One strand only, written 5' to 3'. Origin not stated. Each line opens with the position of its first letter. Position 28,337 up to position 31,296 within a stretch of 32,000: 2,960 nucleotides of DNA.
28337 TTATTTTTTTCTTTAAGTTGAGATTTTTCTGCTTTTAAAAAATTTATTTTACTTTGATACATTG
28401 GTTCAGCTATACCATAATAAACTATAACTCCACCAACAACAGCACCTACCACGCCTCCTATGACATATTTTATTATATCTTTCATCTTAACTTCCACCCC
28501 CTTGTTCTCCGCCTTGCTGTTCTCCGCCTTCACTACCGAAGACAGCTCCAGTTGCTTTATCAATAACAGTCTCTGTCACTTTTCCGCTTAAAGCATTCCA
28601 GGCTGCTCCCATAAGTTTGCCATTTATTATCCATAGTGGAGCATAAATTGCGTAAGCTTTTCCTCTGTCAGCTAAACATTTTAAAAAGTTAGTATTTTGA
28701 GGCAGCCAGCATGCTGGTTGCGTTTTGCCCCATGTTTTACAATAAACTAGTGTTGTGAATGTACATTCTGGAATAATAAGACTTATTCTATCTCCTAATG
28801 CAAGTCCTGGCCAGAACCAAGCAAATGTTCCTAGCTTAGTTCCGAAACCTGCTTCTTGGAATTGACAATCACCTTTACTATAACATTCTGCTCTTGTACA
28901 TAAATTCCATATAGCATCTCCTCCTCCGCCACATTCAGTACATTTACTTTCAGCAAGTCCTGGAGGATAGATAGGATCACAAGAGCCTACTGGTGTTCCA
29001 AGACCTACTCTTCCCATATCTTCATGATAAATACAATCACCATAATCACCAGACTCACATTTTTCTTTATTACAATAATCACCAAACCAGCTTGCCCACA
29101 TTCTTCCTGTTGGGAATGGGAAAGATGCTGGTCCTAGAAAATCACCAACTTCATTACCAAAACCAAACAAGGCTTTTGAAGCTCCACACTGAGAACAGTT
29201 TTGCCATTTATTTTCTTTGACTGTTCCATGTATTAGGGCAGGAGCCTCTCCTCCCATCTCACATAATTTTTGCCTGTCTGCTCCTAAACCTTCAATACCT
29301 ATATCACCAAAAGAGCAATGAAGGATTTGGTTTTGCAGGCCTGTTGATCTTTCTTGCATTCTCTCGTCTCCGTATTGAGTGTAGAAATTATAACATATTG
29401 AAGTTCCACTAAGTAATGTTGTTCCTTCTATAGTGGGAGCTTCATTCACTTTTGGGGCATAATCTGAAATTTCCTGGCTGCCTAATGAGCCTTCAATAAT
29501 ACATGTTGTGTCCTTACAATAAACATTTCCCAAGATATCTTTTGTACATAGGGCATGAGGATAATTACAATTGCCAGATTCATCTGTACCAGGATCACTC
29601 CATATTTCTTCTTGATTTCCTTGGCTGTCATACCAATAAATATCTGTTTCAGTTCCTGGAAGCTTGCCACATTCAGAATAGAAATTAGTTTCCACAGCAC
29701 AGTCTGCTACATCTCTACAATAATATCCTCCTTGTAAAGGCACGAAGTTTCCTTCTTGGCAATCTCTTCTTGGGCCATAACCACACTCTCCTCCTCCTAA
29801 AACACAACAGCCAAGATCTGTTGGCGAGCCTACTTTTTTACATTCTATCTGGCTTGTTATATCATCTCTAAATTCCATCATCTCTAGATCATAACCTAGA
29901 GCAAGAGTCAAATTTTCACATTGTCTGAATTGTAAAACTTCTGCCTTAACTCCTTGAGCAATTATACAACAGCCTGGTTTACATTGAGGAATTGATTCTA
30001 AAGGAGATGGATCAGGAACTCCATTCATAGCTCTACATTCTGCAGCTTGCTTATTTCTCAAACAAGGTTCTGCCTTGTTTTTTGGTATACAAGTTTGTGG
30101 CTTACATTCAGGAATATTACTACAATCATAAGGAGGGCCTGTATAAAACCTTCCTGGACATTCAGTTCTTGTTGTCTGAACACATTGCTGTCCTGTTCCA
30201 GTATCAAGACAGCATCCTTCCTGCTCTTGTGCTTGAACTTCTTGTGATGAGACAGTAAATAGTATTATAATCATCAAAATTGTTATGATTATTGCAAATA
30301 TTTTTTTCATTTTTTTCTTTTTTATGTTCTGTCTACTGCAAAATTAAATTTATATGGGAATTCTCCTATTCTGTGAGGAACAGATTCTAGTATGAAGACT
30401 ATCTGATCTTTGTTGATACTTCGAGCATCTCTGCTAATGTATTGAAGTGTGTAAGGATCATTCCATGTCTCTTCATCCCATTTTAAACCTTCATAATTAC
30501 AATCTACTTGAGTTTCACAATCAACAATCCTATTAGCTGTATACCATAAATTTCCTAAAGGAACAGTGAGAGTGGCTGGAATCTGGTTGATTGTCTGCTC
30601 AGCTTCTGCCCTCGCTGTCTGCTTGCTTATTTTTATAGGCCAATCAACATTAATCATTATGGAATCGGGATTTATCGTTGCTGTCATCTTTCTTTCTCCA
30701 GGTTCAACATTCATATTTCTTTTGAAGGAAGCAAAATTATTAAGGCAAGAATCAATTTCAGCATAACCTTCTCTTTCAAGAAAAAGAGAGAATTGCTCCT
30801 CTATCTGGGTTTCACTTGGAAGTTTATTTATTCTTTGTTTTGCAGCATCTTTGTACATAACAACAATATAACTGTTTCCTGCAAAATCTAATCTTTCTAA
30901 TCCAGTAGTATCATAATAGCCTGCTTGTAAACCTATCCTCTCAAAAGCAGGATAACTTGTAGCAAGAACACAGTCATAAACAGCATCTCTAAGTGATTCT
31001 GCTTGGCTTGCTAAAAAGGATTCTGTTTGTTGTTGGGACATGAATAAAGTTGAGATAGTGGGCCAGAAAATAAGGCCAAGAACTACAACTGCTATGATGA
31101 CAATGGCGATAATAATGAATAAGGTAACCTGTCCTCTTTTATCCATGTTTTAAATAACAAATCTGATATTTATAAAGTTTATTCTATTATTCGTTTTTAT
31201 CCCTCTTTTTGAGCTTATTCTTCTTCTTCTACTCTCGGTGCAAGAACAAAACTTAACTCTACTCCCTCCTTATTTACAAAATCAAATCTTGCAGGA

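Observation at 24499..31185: Compact five-gene operon of pilin-like, glycine-zipper and giant cysteine-rich secreted proteins: candidate undescribed cell-surface system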

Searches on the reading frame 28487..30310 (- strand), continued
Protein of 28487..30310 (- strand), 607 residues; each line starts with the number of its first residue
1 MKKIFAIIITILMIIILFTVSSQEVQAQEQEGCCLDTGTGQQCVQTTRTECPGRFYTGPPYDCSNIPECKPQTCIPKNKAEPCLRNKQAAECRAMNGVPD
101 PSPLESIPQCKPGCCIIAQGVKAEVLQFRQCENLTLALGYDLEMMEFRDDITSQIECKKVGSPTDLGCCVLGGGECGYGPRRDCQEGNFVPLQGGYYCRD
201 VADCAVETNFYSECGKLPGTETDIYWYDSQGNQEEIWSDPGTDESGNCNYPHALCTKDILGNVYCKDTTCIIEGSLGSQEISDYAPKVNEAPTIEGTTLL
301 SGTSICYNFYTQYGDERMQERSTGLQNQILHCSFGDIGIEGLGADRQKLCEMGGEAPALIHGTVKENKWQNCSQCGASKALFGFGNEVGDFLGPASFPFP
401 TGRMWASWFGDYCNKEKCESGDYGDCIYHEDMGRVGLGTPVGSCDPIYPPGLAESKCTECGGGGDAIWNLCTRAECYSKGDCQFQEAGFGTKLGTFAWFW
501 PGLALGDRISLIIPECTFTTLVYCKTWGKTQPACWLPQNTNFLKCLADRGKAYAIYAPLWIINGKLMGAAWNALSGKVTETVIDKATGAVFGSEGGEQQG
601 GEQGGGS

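Call 99: search_protein_families(library=padloc, proteins=[window:28487-30310:-], max_evalue=0.01)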
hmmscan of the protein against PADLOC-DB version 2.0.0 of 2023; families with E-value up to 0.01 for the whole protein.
window:28487-30310:- (607 aa): 0 families

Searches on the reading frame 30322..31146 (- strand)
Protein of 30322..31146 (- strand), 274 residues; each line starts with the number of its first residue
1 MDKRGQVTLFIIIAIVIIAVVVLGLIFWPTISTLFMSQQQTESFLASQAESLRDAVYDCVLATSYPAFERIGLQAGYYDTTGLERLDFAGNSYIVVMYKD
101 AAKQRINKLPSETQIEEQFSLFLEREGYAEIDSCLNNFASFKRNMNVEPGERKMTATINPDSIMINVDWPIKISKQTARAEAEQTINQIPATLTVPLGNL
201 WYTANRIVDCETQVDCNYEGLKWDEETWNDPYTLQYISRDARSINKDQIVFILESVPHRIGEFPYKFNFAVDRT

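Call 6: search_protein_families(library=pfam, proteins=[window:30322-31146:-], max_evalue=1)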
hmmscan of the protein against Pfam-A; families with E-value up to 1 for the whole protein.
window:30322-31146:- (274 aa): 3 families
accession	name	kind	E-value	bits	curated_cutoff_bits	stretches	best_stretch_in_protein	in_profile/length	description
PF08294.17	TIM21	-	0.045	14.1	24.1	1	8-44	7-43/145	TIM21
PF08999.15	SP_C-Propep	-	0.099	12.9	25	1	9-45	40-72/96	Surfactant protein C, N terminal propeptide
PF19658.4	DUF6161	-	0.91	9.4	27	0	2-36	92-126/216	Family of unknown function (DUF6161)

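Call 7: search_protein_families(library=ncbifam, proteins=[window:30322-31146:-], max_evalue=1)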
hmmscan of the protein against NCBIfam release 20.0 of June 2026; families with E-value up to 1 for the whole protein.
window:30322-31146:- (274 aa): 2 families
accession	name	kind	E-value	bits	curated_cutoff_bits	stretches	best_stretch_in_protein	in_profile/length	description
NF006283.1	PRK08455.1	equivalog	0.049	13.3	187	1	3-47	14-53/182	flagellar basal body-associated protein FliL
TIGR02161.1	napC_nirT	subfamily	0.15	11.9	310.6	1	12-76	16-77/185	periplasmic nitrate (or nitrite) reductase c-type cytochrome, NapC/NirT family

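Call 8: find_encoding_contigs(protein=window:30322-31146:-, flank=10000, max_places=6)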
Protein window:30322-31146:- (274 aa): 1 contig read that carries it; 1 place shown.
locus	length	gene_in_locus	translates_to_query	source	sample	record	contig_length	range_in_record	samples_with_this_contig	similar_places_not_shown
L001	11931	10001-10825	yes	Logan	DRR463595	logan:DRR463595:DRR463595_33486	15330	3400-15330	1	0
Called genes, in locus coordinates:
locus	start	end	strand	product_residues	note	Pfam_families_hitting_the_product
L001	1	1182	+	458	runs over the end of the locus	PF00932:LTD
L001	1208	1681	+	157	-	PF27325:MJ0538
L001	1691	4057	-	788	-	-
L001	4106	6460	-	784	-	-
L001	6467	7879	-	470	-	-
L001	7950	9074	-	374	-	-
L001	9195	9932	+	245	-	PF00705:PCNA_N, PF02747:PCNA_C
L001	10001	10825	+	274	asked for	-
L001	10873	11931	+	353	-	?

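Call 46: search_protein_families(library=phrogs, proteins=[window:30322-31146:-], max_evalue=0.01)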
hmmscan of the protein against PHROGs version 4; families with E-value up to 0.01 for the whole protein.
window:30322-31146:- (274 aa): 0 families

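Call 62: search_protein_families(library=pfam, proteins=[L001:4106-6460:-, L001:1691-4057:-, L001:7950-9074:-, L001:6467-7879:-], max_evalue=0.1)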
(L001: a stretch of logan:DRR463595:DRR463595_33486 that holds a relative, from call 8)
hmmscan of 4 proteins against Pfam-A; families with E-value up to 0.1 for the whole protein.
L001:4106-6460:- (784 aa): 0 families

L001:1691-4057:- (788 aa): 2 families
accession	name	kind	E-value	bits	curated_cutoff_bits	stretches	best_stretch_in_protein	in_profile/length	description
PF02009.21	RIFIN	-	0.00069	20.1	32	1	738-769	288-319/327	Rifin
PF03080.22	Neprosin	-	0.053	13.3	22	0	346-383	84-123/214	Neprosin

L001:7950-9074:- (374 aa): 0 families

L001:6467-7879:- (470 aa): 2 families
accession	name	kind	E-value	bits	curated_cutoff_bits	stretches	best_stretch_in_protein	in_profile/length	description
PF04104.19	DNA_primase_lrg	-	5e-05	23.2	22.4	1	297-367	78-149/266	Eukaryotic and archaeal DNA primase, large subunit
PF01896.25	DNA_primase_S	-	0.084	13.7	26.8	0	131-253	40-161/163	DNA primase small subunit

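Call 74: search_solved_structures(query=A4, max_evalue=1)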
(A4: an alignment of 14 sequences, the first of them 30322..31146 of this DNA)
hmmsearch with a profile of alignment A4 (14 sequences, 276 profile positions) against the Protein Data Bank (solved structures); distinct sequences matched with E-value up to 1: 1.
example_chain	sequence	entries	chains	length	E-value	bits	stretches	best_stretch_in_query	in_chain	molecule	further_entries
5h7b_A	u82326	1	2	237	0.29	13.6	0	75-124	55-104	Immunoglobulin G-binding protein A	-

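Call 99: search_protein_families(library=padloc, proteins=[window:30322-31146:-], max_evalue=0.01)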
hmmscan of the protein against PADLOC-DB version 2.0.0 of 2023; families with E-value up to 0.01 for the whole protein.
window:30322-31146:- (274 aa): 0 families
